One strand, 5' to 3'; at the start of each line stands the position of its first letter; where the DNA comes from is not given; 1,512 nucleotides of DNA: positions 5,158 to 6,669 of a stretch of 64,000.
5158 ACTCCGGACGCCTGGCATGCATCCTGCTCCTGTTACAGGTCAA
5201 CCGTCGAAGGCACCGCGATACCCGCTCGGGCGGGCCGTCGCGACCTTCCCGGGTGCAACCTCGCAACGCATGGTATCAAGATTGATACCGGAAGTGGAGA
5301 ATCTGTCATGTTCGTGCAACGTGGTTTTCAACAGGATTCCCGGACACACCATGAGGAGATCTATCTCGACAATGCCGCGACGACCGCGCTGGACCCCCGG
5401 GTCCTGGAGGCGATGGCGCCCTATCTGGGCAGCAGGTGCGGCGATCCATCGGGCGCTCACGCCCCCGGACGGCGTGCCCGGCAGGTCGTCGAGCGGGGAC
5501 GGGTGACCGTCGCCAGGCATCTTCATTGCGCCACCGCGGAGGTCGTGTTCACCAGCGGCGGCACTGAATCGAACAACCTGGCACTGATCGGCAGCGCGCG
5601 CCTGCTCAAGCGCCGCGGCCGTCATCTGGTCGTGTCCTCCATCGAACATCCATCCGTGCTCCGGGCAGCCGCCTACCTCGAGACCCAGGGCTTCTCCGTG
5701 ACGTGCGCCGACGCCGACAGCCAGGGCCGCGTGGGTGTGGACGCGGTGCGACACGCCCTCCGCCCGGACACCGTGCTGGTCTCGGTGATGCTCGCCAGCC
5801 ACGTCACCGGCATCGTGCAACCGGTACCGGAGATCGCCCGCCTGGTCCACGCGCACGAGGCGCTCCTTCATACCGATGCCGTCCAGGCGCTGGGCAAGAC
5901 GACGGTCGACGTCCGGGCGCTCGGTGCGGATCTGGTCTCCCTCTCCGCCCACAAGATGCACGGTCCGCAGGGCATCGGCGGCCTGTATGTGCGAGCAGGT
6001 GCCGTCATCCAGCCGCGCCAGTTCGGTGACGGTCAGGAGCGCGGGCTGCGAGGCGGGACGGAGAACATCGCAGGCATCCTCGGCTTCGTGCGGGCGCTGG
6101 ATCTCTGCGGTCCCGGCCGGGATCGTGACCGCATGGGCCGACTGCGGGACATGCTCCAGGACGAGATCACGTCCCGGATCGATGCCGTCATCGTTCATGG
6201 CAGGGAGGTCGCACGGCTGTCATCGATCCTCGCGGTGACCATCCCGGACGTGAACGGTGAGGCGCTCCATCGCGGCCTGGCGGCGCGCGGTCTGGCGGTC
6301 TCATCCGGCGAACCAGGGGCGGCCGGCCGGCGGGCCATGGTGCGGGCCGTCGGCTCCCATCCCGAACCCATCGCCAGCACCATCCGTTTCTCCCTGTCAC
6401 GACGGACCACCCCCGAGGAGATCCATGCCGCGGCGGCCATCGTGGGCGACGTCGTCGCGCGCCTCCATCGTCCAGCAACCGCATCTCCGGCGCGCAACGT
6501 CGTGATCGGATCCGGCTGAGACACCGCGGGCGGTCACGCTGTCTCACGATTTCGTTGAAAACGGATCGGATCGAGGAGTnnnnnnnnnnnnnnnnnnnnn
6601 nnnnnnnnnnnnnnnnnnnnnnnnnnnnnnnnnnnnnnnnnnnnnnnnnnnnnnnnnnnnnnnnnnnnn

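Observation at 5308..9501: Cysteine desulfurase followed by two large uncharacterized proteins (669 aa and about 276 aa) in one apparent operon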

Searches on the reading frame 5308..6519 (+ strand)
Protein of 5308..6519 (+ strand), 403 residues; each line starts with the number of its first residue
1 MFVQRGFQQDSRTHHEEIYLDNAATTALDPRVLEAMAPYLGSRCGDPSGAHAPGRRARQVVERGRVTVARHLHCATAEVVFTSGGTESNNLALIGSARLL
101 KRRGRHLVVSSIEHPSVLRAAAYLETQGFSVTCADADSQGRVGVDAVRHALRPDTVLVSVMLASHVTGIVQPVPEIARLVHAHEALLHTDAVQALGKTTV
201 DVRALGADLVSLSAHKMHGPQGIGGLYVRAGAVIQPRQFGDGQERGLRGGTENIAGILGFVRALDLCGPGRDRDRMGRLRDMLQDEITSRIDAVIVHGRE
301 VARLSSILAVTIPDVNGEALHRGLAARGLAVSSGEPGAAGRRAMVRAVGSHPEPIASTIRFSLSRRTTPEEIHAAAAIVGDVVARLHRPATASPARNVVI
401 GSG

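Call 4: search_protein_families(library=pfam, proteins=[window:5308-6519:+], max_evalue=0.1)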
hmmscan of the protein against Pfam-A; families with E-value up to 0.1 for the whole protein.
window:5308-6519:+ (403 aa): 5 families
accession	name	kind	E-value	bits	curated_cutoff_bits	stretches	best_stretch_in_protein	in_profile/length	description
PF00266.25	Aminotran_5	-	4.7e-73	246.7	21.5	1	18-373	1-369/371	Aminotransferase class-V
PF01041.23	DegT_DnrJ_EryC1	-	4.4e-06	26.6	19.8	1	75-201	38-156/360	DegT/DnrJ/EryC1/StrS aminotransferase family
PF01212.27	Beta_elim_lyase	-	1.2e-05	25.3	27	1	77-217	48-200/288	Beta-eliminating lyase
PF01053.26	Cys_Met_Meta_PP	-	0.017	14.1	27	1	72-217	64-199/381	Cys/Met metabolism PLP-dependent enzyme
PF02310.24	B12-binding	-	0.025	14.9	32.1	0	121-170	21-69/121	B12 binding domain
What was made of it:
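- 5308..6519 (+): NifS/IscS-like PLP protein (403 aa) lacking the catalytic cysteine loop. Probably an inactive desulfurase. Aminotran_5 4.7e-73 (call 4).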

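Call 5: search_protein_families(library=padloc, proteins=[window:5308-6519:+], max_evalue=0.1)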
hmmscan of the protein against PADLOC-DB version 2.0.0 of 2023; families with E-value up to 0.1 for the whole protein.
window:5308-6519:+ (403 aa): 2 families
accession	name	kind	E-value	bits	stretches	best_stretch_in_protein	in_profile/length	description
PDLC02657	DndA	-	2.3e-110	367.4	1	18-379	1-368/372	DndA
PDLC02759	SspA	-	9.2e-109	362.2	1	19-386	1-373/374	SspA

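Call 6: search_protein_families(library=ncbifam, proteins=[window:5308-6519:+], max_evalue=0.1)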
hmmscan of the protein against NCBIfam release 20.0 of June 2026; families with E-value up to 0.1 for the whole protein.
window:5308-6519:+ (403 aa): 33 families (the best 25 are shown)
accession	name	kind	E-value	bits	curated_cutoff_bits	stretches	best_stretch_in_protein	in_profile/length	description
TIGR03402.1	FeS_nifS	equivalog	6.8e-103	344.3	530.75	1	18-387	1-374/379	cysteine desulfurase NifS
TIGR03235.1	DNA_S_dndA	equivalog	3.7e-89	299.5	480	1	19-363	1-353/353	cysteine desulfurase DndA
NF010611.0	PRK14012.1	equivalog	4.5e-88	295.9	548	1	16-387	5-383/406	IscS subfamily cysteine desulfurase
TIGR02006.1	IscS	equivalog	1.4e-85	287.8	643.2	1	17-388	4-380/402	IscS subfamily cysteine desulfurase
TIGR03403.1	nifS_epsilon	equivalog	8.8e-77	258.5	587.7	1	18-387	1-377/382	NifS family cysteine desulfurase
NF002806.0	PRK02948.1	subfamily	8.6e-67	225.7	304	1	18-378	2-367/381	IscS subfamily cysteine desulfurase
TIGR01979.1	sufS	subfamily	7.6e-44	150.2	475.1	1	14-374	16-390/403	SufS family cysteine desulfurase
TIGR01977.1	am_tr_V_EF2568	hypoth_equivalog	6.3e-38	130.8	377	1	18-240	1-224/376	cysteine desulfurase family protein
TIGR01976.1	am_tr_V_VC1184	hypoth_equivalog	2.3e-32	112.8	352.35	1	16-373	18-395/401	cysteine desulfurase-like protein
NF041166.1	f2_encap_cargo1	exception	1.6e-29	103.5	800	1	16-233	245-465/623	family 2A encapsulin nanocompartment cargo protein cysteine desulfurase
NF040779.1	Sec_lyase_SclA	exception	1.4e-26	93.3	525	1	18-230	1-213/378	selenocysteine lyase SclA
NF008126.0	PRK10874.1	equivalog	5.9e-26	91.5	607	1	14-339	17-360/401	cysteine desulfurase CsdA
TIGR03392.1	FeS_syn_CsdA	equivalog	1.7e-24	86.7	493.6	2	14-230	14-233/398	cysteine desulfurase CsdA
NF006791.0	PRK09295.1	equivalog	3.4e-24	85.7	661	1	18-231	25-241/406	cysteine desulfurase SufS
TIGR04343.1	egtE_PLP_lyase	equivalog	2.6e-18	66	400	1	11-233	8-220/370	ergothioneine biosynthesis PLP-dependent enzyme EgtE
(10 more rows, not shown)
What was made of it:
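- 5308..6519 (+): Below all NCBIfam equivalog cut-offs (call 6).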

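Call 66: find_homologous_proteins(query=window:5308-6519:+, max_evalue=1e-60)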
Query window:5308-6519:+ (403 aa): 4893 proteins with E <= 1e-60 among 8000 candidates; the best 120 are listed.
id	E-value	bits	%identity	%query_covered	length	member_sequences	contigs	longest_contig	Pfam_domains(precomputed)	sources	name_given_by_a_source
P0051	3.3e-255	864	100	100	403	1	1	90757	PF00266.26,PF01212.28,PF01041.24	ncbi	ncbi:MAG: cysteine desulfurase family protein [Acidobacteriota bacterium]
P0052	4.3e-91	324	49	92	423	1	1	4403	PF00266.26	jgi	jgi:cysteine desulfurase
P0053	6.1e-90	320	49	92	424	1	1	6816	PF00266.26,PF01212.28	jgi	jgi:cysteine desulfurase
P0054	2.5e-89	318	45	92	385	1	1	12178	PF00266.26,PF01212.28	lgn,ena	-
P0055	6.9e-89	317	48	93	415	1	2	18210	PF00266.26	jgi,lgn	jgi:cysteine desulfurase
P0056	8.9e-88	313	47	92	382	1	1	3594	PF00266.26,PF01212.28,PF01053.27,PF01041.24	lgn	-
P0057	1.0e-87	313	48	89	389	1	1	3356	PF00266.26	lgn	-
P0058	1.7e-86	309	46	92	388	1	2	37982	PF00266.26,PF01212.28,PF01041.24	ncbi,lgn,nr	ncbi:MAG: cysteine desulfurase [Thermomicrobium sp.]|nr:cysteine desulfurase [Thermomicrobium sp.] M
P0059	3.7e-86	308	44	96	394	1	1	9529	PF00266.26,PF01212.28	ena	-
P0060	4.5e-86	308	44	92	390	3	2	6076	PF00155.28,PF00266.26,PF01212.28,PF01053.27,PF01041.24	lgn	-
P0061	2.3e-85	305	43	92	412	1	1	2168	PF00266.26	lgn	-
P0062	2.5e-85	305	45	92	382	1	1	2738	PF00266.26,PF01212.28,PF01041.24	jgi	jgi:cysteine desulfurase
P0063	2.5e-85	305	44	92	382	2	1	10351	PF00266.26,PF01212.28,PF01041.24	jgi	-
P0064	5.5e-85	304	47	92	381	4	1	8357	PF00266.26,PF01212.28,PF01041.24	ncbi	-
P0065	7.0e-85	304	45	88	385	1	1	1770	PF00266.26,PF01212.28,PF01041.24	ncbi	-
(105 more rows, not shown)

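Call 103: search_solved_structures(query=window:5308-6519:+, max_evalue=1e-40, show_alignments=2)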
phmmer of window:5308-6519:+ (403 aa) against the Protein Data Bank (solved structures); distinct sequences matched with E-value up to 1e-40: 27.
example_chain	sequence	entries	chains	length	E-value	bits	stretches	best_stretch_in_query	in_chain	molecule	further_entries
9wep_A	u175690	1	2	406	2.1e-75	257.7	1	16-373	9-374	cysteine desulfurase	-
9wer_A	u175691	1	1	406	2.6e-73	250.8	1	16-373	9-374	cysteine desulfurase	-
9wew_A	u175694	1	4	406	1.3e-72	248.5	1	16-373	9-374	cysteine desulfurase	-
9wf8_A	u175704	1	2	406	8.7e-72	245.7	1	16-373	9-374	cysteine desulfurase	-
4r5f_A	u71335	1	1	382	1.1e-71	245.4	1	19-387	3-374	Cysteine desulfurase IscS 2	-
9wfb_A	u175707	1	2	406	6e-71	243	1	16-373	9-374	cysteine desulfurase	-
4eb5_A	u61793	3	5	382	7.8e-71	242.6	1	19-387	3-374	Probable cysteine desulfurase 2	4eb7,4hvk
9wfe_A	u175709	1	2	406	7.6e-70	239.4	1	16-373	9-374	cysteine desulfurase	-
7mhv_A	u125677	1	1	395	3.8e-69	237.1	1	16-388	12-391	Cysteine desulfurase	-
9wfy_A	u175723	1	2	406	9.9e-69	235.7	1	16-373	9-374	cysteine desulfurase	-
8tvt_A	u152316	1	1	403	3.8e-67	230.5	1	17-375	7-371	Cysteine desulfurase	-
5wkp_A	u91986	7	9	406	3.9e-67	230.4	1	17-375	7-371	Cysteine desulfurase, mitochondrial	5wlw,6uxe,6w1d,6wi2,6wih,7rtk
5usr_A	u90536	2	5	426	4.2e-67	230.3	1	17-375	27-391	Cysteine desulfurase, mitochondrial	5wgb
8pk8_A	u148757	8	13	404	4.3e-67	230.3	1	18-375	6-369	Cysteine desulfurase | Isoform Mitochondrial of Cysteine desulfurase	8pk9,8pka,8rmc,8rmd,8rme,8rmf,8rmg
6nzu_A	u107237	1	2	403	4.5e-67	230.2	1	18-375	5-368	Cysteine desulfurase, mitochondrial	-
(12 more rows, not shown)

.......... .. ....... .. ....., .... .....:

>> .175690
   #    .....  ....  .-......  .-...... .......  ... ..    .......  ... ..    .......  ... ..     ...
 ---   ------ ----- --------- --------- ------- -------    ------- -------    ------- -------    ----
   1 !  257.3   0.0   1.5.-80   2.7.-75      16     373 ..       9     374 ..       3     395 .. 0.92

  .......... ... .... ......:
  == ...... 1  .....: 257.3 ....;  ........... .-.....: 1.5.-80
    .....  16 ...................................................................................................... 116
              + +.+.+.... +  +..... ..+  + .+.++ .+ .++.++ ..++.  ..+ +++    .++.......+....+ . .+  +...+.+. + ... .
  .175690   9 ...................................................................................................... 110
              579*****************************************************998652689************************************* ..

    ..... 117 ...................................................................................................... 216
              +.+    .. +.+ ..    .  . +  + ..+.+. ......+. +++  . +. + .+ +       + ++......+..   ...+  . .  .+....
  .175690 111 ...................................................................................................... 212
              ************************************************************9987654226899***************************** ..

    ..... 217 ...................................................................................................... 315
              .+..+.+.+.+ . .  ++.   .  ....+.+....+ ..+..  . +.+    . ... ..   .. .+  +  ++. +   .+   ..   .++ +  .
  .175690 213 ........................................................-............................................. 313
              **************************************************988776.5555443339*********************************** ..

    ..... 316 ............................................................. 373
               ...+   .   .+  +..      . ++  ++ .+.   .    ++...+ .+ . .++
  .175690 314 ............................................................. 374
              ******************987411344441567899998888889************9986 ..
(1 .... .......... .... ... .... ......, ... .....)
